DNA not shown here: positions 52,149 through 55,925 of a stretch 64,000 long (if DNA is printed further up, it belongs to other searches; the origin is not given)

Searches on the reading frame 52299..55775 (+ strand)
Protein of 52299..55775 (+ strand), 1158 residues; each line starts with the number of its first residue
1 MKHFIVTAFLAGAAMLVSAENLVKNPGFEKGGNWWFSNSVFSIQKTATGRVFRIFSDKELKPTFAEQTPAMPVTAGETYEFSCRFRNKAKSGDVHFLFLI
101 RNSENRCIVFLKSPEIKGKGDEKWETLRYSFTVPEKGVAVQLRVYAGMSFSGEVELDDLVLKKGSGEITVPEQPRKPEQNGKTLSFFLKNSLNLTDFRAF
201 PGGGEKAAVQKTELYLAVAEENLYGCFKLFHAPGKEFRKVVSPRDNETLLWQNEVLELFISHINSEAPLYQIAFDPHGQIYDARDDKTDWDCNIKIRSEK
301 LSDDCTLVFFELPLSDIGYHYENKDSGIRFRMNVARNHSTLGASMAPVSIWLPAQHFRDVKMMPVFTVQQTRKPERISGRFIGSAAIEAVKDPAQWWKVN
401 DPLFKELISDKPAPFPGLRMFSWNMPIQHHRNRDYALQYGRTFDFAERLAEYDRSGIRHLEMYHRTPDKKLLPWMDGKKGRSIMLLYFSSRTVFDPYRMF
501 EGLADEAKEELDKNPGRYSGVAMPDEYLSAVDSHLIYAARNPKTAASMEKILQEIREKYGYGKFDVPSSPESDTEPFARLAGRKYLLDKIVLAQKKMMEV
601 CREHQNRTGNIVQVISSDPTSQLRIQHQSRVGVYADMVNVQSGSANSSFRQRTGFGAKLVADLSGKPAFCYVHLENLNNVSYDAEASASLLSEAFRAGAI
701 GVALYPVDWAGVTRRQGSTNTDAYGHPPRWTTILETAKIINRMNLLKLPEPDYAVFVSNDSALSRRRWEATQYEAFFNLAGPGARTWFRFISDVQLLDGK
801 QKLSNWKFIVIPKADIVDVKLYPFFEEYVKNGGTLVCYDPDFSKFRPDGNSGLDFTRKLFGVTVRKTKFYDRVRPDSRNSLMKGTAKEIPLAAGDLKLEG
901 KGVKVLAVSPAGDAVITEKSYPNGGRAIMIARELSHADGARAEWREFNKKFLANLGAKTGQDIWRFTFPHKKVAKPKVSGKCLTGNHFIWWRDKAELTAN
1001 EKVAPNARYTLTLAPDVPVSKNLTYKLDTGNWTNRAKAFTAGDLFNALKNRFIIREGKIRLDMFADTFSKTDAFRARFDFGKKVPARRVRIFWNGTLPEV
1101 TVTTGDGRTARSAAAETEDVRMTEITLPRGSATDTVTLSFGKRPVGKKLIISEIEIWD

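Call 27: search_protein_families(library=pfam, proteins=[window:52299-55775:+], max_evalue=0.0001)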
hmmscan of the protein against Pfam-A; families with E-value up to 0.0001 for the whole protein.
window:52299-55775:+ (1158 aa): 1 family
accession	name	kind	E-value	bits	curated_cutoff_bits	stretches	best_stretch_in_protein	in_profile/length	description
PF02018.23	CBM_4_9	-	6.3e-05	23.8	25.9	0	21-146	2-131/136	Carbohydrate binding domain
